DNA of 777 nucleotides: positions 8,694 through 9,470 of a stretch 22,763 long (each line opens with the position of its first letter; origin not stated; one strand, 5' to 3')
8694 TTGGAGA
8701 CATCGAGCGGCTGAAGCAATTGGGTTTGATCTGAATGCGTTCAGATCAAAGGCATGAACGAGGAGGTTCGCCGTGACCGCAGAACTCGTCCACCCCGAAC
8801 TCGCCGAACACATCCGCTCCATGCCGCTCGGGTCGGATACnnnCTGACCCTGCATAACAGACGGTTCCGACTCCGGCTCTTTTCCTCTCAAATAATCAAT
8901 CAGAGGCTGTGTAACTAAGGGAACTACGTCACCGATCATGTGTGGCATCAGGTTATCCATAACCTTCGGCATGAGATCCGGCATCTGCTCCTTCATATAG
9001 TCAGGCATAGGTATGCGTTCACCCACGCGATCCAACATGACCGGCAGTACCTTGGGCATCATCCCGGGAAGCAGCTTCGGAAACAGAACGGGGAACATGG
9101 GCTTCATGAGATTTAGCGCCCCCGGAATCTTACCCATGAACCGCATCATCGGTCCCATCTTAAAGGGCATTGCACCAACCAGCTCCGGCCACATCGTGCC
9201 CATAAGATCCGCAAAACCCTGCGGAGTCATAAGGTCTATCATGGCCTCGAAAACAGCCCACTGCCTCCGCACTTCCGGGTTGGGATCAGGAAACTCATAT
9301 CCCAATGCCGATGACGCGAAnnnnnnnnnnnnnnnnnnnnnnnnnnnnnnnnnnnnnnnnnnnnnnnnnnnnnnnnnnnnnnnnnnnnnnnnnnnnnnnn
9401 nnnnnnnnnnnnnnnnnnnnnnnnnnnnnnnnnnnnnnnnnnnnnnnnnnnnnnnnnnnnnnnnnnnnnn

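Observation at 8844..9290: ~150-aa Met/Pro-rich low-complexity tail on the giant YdiJ-like FAD/Fe-S oxidoreductase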

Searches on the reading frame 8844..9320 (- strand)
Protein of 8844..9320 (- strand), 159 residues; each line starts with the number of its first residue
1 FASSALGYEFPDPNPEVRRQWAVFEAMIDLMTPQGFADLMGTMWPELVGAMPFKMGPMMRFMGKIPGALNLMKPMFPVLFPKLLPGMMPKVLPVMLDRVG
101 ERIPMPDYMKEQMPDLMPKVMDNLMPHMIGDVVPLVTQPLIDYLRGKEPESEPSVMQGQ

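Call 4: search_protein_families(library=ncbifam, proteins=[window:8844-9320:-], max_evalue=1)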
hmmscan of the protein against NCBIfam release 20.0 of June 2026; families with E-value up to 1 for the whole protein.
window:8844-9320:- (159 aa): 0 families
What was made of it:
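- Related CCG enzymes work without such a domain (call 4).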

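Call 7: find_homologous_proteins(query=window:8844-9320:-, max_evalue=0.001)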
Query window:8844-9320:- (159 aa): 483 proteins with E <= 0.001 among 491 candidates; the best 120 are listed.
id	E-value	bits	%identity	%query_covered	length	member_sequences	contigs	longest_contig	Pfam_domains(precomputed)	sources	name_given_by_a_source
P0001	1.6e-77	277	85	93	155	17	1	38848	-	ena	-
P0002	2.0e-77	277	84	93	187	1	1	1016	-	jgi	jgi:hypothetical protein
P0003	2.3e-77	277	86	93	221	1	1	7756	PF02754.22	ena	-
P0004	5.7e-77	276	85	93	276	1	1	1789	PF02754.22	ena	-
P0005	7.1e-77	275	84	93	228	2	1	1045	PF02754.22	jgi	jgi:hypothetical protein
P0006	9.3e-77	275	87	93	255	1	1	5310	PF02754.22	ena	-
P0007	1.5e-76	274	83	95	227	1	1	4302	PF02754.22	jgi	jgi:hypothetical protein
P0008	1.5e-76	274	84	93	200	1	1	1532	-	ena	-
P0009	1.9e-76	274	86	93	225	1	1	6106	PF02754.22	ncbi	-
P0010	2.4e-76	274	84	93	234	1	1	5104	PF02754.22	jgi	jgi:hypothetical protein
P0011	5.9e-76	272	84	92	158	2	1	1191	-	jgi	-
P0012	8.6e-76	272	86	92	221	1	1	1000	PF02754.22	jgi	jgi:hypothetical protein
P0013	8.8e-76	272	84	93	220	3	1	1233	PF02754.22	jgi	jgi:hypothetical protein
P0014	1.2e-75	271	84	96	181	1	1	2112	-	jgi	jgi:hypothetical protein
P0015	1.2e-75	271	82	93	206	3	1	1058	-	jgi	-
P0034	1.5e-74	268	83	93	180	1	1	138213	-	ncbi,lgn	ncbi:MAG: hypothetical protein WCE90_02255 [Candidatus Zixiibacteriota bacterium]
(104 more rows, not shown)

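Call 14: search_protein_representatives(protein=window:8844-9290:-)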
Query: 149 residues. Proteins with E-value up to 0.001 (for the whole library): 226; up to 1e-10: 129; up to 1e-30: 21. The best 150 are listed.
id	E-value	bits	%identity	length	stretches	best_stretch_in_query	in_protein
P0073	2.9e-67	242.1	82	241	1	1-138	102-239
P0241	2.5e-66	239.1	82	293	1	1-137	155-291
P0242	2.5e-64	232.6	78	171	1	1-141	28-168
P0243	4.1e-64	231.9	82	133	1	7-137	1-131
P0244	2.9e-62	225.9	79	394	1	1-135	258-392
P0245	1.0e-60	220.9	83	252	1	9-135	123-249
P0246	6.8e-57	208.5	78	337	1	1-134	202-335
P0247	8.9e-57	208.1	74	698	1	1-137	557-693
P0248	3.9e-54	199.5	70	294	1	1-135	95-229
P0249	2.1e-46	174.4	68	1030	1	2-137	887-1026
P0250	4.0e-42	160.5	83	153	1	1-93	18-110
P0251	1.2e-41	159.0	74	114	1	33-139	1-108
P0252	3.0e-39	151.2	83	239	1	1-88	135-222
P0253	6.9e-36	140.3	80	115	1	52-138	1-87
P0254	2.9e-35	138.2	70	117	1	30-138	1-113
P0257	2.0e-33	132.2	56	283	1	1-135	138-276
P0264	1.1e-28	116.9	50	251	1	1-137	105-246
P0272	3.7e-24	102.2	49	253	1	1-137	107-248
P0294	2.5e-20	89.7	42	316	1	9-143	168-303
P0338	2.9e-14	70.0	38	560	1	2-132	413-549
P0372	2.1e-10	57.4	34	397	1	2-135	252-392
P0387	1.6e-08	51.4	27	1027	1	1-135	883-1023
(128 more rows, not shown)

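Call 16: find_homologous_proteins(query=P0387, max_evalue=1e-10)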
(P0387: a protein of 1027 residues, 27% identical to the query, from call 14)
Query P0387 (1027 aa): 1760 proteins with E <= 1e-10 among 8000 candidates; the best 120 are listed.
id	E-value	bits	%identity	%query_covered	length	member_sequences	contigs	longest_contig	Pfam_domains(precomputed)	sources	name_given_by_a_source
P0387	0.0e+0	2410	100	100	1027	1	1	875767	PF01565.29,PF13534.12,PF02754.22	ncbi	ncbi:MAG: FAD-binding and (Fe-S)-binding domain-containing protein [Dehalogenimonas sp.]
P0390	0.0e+0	1128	45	99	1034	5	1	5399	PF01565.29,PF13534.12,PF02754.22,PF02913.25,PF13183.12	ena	-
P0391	0.0e+0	1123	45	99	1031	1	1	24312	PF01565.29,PF13534.12,PF02754.22,PF02913.25,PF13183.12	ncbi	ncbi:FAD-binding and (Fe-S)-binding domain-containing protein [Chloroflexota bacterium]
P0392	0.0e+0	1120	46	100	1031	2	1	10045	PF01565.29,PF12838.13,PF13534.12,PF02754.22,PF13183.12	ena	-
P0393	0.0e+0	1117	45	99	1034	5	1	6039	PF01565.29,PF12838.13,PF13534.12,PF02754.22,PF02913.25,PF13183.12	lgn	-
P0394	0.0e+0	1116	46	99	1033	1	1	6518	PF01565.29,PF12838.13,PF13534.12,PF02754.22,PF02913.25,PF13183.12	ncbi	-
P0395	0.0e+0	1116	46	100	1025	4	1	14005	PF01565.29,PF12838.13,PF13534.12,PF02754.22,PF13183.12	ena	-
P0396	0.0e+0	1114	45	99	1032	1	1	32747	PF01565.29,PF12838.13,PF13534.12,PF02754.22,PF02913.25,PF13183.12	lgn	-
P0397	0.0e+0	1113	45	99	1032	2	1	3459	PF01565.29,PF13534.12,PF02754.22,PF13183.12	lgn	-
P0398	0.0e+0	1111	46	99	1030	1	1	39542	PF01565.29,PF13534.12,PF02754.22,PF02913.25,PF13183.12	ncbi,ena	-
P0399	0.0e+0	1109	45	99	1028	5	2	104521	PF01565.29,PF12838.13,PF13534.12,PF02754.22,PF02913.25,PF13183.12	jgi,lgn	jgi:Fe-S oxidoreductase/FAD/FMN-containing dehydrogenase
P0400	0.0e+0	1109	45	99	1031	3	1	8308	PF01565.29,PF12838.13,PF13534.12,PF02754.22,PF02913.25,PF13183.12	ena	-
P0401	0.0e+0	1109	45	100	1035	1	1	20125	PF01565.29,PF13534.12,PF02754.22,PF02913.25,PF13183.12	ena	-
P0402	0.0e+0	1107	45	99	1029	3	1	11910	PF01565.29,PF12838.13,PF13534.12,PF02754.22,PF02913.25,PF13183.12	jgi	-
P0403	0.0e+0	1106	46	98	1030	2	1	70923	PF01565.29,PF12838.13,PF13534.12,PF02754.22,PF02913.25,PF13183.12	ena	-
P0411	0.0e+0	1080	44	99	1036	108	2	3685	PF01565.29,PF12838.13,PF13534.12,PF02754.22,PF13183.12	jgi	jgi:Fe-S oxidoreductase/FAD/FMN-containing dehydrogenase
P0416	0.0e+0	1073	43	99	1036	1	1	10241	PF01565.29,PF13534.12,PF02754.22,PF13183.12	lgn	-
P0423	3.8e-295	1000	43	97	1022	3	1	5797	PF01565.29,PF13534.12,PF02754.22,PF13183.12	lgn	-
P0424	3.4e-294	997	43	97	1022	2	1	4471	PF01565.29,PF13534.12,PF02754.22,PF13183.12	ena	-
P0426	1.3e-290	985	42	97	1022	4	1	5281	PF01565.29,PF13534.12,PF02754.22,PF02913.25,PF13183.12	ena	-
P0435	9.7e-270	916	40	98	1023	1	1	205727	PF01565.29,PF13534.12,PF02754.22,PF02913.25,PF13183.12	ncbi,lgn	-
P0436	1.4e-269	915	40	99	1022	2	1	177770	PF01565.29,PF13534.12,PF02754.22,PF13183.12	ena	-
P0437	4.0e-269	914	40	99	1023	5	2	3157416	PF01565.29,PF13534.12,PF02754.22,PF02913.25,PF13183.12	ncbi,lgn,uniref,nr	ncbi:FAD-binding and (Fe-S)-binding domain-containing protein [Thermincola potens]|uniref:FAD linked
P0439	1.3e-266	905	40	99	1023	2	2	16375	PF01565.29,PF13534.12,PF02754.22,PF02913.25,PF13183.12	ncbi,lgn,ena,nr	ncbi:MAG: FAD-binding oxidoreductase [Firmicutes bacterium]|nr:FAD-binding oxidoreductase [Bacillota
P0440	1.5e-266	905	39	99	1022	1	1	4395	PF01565.29,PF13534.12,PF02754.22,PF02913.25,PF13183.12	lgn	-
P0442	3.6e-265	901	39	99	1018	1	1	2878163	PF01565.29,PF13534.12,PF02754.22,PF02913.25,PF13183.12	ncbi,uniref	ncbi:FAD-binding protein [Phosphitispora sp. TUW77]|uniref:FAD-binding protein n=1 Tax=Phosphitispor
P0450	1.8e-263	895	41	97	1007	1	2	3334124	PF01565.29,PF13534.12,PF02754.22,PF13183.12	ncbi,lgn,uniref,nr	ncbi:Fe-S oxidoreductase/FAD/FMN-containing dehydrogenase [Thermanaeromonas toyohensis ToBE]|uniref:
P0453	1.3e-262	892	39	99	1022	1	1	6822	PF01565.29,PF13534.12,PF02754.22,PF02913.25,PF13183.12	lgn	-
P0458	5.3e-260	883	39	99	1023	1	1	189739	PF01565.29,PF13534.12,PF02754.22,PF02913.25,PF13183.12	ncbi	-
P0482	4.1e-240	818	39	97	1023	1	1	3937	PF01565.29,PF13534.12,PF02754.22,PF02913.25,PF13183.12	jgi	-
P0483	2.5e-239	815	39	98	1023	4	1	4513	PF01565.29,PF13534.12,PF02754.22,PF02913.25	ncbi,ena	-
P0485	5.9e-239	814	38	98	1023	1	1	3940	PF01565.29,PF13534.12,PF02754.22,PF02913.25,PF13183.12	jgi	-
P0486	6.2e-239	814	38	98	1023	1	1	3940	PF01565.29,PF13534.12,PF02754.22,PF02913.25,PF13183.12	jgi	-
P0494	1.1e-237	810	38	98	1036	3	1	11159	PF01565.29,PF13534.12,PF02754.22,PF02913.25,PF13183.12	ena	-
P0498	3.7e-237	808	37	98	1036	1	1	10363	PF01565.29,PF13534.12,PF02754.22,PF13183.12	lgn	-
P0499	1.3e-236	806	38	99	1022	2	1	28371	PF01565.29,PF13534.12,PF02754.22,PF02913.25,PF13183.12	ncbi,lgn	-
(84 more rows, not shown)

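Call 21: find_encoding_contigs(protein=P0437, flank=8000, max_places=2)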
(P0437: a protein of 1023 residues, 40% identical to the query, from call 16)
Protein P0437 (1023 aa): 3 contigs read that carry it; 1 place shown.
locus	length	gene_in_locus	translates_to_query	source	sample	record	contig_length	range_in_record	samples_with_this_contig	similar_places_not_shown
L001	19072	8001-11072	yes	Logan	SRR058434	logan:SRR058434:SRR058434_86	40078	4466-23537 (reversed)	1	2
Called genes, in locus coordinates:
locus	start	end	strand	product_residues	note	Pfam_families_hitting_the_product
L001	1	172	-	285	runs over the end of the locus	PF00528:BPD_transp_1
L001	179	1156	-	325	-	PF19300:BPD_transp_1_N, PF00528:BPD_transp_1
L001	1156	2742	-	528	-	PF00496:SBP_bac_5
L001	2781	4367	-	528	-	PF00496:SBP_bac_5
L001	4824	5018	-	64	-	PF10133:CooT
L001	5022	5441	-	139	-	PF12953:DUF3842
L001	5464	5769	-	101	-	PF13190:PDGLE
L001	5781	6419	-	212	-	PF01891:CbiM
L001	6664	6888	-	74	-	-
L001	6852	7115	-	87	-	-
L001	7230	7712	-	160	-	-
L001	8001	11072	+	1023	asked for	PF01565:FAD_binding_4, PF02913:FAD-oxidase_C, PF13183:Fer4_8 (weak), PF13534:Fer4_17, PF02754:CCG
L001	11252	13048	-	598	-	PF00672:HAMP, PF00989:PAS (weak), PF13426:PAS_9 (weak), PF00512:HisKA, PF02518:HATPase_c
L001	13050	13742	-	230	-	PF00072:Response_reg, PF00486:Trans_reg_C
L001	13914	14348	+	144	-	PF10925:DUF2680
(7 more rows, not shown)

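Call 28: find_encoding_contigs(protein=P0034, flank=6000, max_places=2)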
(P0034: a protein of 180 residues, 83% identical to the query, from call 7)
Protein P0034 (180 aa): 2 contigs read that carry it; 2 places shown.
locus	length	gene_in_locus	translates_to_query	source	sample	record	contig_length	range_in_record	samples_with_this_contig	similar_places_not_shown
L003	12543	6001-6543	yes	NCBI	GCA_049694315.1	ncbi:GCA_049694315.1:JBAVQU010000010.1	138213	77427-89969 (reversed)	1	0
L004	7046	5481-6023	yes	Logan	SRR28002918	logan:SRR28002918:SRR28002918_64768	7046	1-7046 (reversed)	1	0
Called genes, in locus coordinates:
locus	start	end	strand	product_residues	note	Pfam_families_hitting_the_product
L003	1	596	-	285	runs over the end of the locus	PF02775:TPP_enzyme_C, PF12367:PFO_beta_C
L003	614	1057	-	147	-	PF00903:Glyoxalase, PF13669:Glyoxalase_4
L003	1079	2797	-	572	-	PF01558:POR, PF01855:POR_N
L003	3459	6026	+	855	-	PF01565:FAD_binding_4, PF02913:FAD-oxidase_C, PF13534:Fer4_17, PF02754:CCG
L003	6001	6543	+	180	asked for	-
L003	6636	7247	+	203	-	PF00258:Flavodoxin_1, PF02525:Flavodoxin_2, PF03358:FMN_red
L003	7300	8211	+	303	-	PF09924:LPG_synthase_C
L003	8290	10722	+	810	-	PF00403:HMA, PF00122:E1-E2_ATPase, PF00702:Hydrolase, PF08282:Hydrolase_3 (faint)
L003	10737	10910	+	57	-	PF04945:YHS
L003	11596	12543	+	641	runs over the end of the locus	PF26550:Tricorn_2nd (faint), PF26549:Tricorn_N (faint), PF01738:DLH, PF02129:Peptidase_S15, PF20434:BD-FAE, PF12697:Abhydrolase_6 (weak), PF00326:Peptidase_S9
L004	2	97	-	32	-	?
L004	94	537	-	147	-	PF00903:Glyoxalase, PF13669:Glyoxalase_4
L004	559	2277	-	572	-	PF01558:POR, PF01855:POR_N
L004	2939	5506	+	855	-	PF01565:FAD_binding_4, PF02913:FAD-oxidase_C, PF13534:Fer4_17, PF02754:CCG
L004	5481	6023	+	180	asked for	-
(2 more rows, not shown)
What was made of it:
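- One Zixibacteria locus has an HMA P-type ATPase and a YHS protein nearby (call 28).
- Tried and rejected: The apparent 180-aa protein P0034 is the downstream piece of a frameshift-split gene (call 28).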

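Call 29: find_encoding_contigs(protein=P0450, flank=8000, max_places=2)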
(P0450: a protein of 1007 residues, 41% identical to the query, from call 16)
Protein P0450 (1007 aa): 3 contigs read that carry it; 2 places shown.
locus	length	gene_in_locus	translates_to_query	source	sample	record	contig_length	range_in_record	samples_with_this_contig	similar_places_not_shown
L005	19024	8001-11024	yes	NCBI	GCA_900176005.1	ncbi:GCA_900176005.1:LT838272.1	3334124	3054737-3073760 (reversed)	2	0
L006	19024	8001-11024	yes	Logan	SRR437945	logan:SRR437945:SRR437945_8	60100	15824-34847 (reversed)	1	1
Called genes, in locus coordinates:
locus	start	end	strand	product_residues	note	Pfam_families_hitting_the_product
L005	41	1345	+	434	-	PF00860:Xan_ur_permease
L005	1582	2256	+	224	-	-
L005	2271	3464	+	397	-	PF00108:Thiolase_N, PF22691:Thiolase_C_1, PF02803:Thiolase_C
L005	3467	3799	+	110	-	PF12172:zf-ChsH2, PF01796:OB_ChsH2_C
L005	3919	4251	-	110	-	PF01850:PIN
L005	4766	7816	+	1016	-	PF00070:Pyr_redox (faint), PF14691:Fer4_20, PF01266:DAO (weak), PF01494:FAD_binding_3 (weak), PF01946:Thi4 (weak), PF07992:Pyr_redox_2, PF13450:NAD_binding_8, PF13738:Pyr_redox_3, +1 more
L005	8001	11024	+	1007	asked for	PF01565:FAD_binding_4, PF13183:Fer4_8, PF13534:Fer4_17, PF02754:CCG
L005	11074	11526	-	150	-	PF00011:HSP20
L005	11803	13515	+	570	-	PF00015:MCPsignal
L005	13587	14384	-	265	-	PF01578:Cytochrom_C_asm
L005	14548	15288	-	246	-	PF01493:GXGXG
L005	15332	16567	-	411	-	PF07992:Pyr_redox_2, PF03486:HI0933_like (faint), PF00070:Pyr_redox, PF18267:Rubredoxin_C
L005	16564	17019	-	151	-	PF12837:Fer4_6 (faint), PF12838:Fer4_7 (faint), PF13247:Fer4_11, PF00037:Fer4 (weak), PF13187:Fer4_9 (weak)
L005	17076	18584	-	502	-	PF13237:Fer4_10 (faint), PF14697:Fer4_21 (weak), PF04898:Glu_syn_central (weak), PF01645:Glu_synthase, PF00478:IMPDH, PF04898:Glu_syn_central, PF03060:NMO (weak), PF01070:FMN_dh (weak)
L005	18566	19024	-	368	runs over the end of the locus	PF00310:GATase_2, PF13522:GATase_6 (weak), PF13537:GATase_7 (faint)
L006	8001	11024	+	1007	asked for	PF01565:FAD_binding_4, PF13183:Fer4_8, PF13534:Fer4_17, PF02754:CCG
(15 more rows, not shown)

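Call 37: search_solved_structures(query=A3, max_evalue=10, show_alignments=3)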
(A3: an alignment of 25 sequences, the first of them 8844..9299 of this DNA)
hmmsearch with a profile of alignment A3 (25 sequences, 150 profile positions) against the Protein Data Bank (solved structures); distinct sequences matched with E-value up to 10: 24.
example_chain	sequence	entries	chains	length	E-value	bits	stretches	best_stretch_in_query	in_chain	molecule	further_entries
1u6g_C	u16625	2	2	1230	0.022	17.8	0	84-147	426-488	TIP120 protein | Cullin-associated NEDD8-dissociated protein 1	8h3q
8or0_C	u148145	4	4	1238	0.023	17.7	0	84-147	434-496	Cullin-associated NEDD8-dissociated protein 1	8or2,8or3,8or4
7z8r_D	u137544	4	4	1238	0.023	17.7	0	84-147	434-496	Cullin-associated NEDD8-dissociated protein 1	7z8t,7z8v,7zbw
7zbz_D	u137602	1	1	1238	0.023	17.7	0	84-147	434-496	Cullin-associated NEDD8-dissociated protein 1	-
4a0c_A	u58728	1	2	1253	0.025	17.7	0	85-147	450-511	CULLIN-ASSOCIATED NEDD8-DISSOCIATED PROTEIN 1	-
8cdj_D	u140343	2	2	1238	0.025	17.6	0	84-147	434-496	Cullin-associated NEDD8-dissociated protein 1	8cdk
7z7n_E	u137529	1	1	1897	0.14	15.2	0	66-138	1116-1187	Helicase-like protein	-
7z8s_E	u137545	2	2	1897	0.14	15.2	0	66-138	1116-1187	Helicase-like protein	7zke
7zb5_E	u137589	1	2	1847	0.16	15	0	66-138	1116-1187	Helicase-like protein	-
6g7e_B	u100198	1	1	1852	0.16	15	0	66-138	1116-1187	Helicase-like protein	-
1t01_A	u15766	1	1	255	0.19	14.8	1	8-85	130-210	unnamed protein product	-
9j5i_D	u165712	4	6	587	0.19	14.8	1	43-128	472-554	Serine/threonine-protein phosphatase 2A 65 kDa regulatory subunit A beta isoform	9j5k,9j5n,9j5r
4e17_A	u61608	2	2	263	0.2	14.7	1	8-85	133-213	Vinculin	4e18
23wn_A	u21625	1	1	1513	0.24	14.4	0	30-70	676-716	DP622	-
23wm_A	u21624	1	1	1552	0.24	14.4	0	30-70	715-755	PP507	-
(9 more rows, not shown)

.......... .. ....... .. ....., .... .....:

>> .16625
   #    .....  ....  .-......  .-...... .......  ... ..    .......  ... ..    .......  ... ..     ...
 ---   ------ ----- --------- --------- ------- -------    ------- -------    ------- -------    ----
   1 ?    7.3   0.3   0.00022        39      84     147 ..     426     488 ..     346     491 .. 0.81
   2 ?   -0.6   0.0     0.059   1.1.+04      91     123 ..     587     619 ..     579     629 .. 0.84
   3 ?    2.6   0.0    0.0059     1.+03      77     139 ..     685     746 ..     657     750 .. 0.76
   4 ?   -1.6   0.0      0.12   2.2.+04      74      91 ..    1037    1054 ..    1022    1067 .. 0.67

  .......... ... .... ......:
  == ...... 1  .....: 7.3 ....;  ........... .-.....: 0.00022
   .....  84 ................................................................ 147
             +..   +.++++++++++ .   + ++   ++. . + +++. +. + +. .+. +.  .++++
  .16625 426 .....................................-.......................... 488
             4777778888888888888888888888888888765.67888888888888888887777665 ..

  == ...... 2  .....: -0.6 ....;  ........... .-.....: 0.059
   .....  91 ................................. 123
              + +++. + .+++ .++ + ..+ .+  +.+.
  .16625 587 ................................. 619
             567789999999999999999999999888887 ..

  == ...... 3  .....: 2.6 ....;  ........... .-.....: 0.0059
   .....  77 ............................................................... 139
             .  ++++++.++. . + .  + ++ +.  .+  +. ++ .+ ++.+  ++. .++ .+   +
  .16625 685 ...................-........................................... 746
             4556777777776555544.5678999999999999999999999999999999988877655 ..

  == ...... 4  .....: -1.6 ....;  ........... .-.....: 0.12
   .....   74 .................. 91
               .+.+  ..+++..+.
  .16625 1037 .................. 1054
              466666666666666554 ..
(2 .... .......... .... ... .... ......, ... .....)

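Call 38: search_protein_families(library=pfam, alignment_id=A3, max_evalue=10)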
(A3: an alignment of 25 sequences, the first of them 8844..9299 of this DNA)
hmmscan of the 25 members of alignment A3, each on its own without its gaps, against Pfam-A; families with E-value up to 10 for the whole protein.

A. member 1, window:8844-9299:- (152 aa): 0 families

B. families by the number of members that match (of 25 scanned): 26 families (the first 25 are shown)
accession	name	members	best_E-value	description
PF04309.18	G3P_antiterm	9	0.01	Glycerol-3-phosphate responsive antiterminator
PF21893.1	DUF6918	6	0.0069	Family of unknown function (DUF6918)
PF09330.16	Lact-deh-memb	5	0.16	D-lactate dehydrogenase, membrane binding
PF11865.14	mTOR_dom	2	0.044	Serine/threonine-protein kinase mTOR domain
PF20439.3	SpoIVA_C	2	0.049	Sporulation stage IV protein A, C-terminal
PF16507.11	HEAT_PSME4_mid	2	0.073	Proteasome activator complex subunit 4, mid HEAT repeats region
PF13513.12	HEAT_EZ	2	3.1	HEAT-like repeat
PF17372.7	DUF5394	1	0.036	Family of unknown function (DUF5394)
PF06046.19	Sec6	1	0.046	Exocyst complex component Sec6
PF24987.1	HEAT_EF3_N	1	0.086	EF3 N-terminal HEAT repeat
PF06345.17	Drf_DAD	1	0.086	DRF Autoregulatory Domain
PF08064.18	UME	1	0.09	UME (NUC010) domain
PF04118.20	Dopey_N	1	0.094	Dopey, N-terminal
PF11919.13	PSME4_C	1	0.12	Proteasome activator complex subunit 4-like, C-terminal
PF09832.14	DUF2059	1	0.17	Uncharacterized protein conserved in bacteria (DUF2059)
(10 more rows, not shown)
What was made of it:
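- The weak, non-significant sequence hits are nearly all HEAT/ARM-type helical scaffolds (calls 37, 38).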
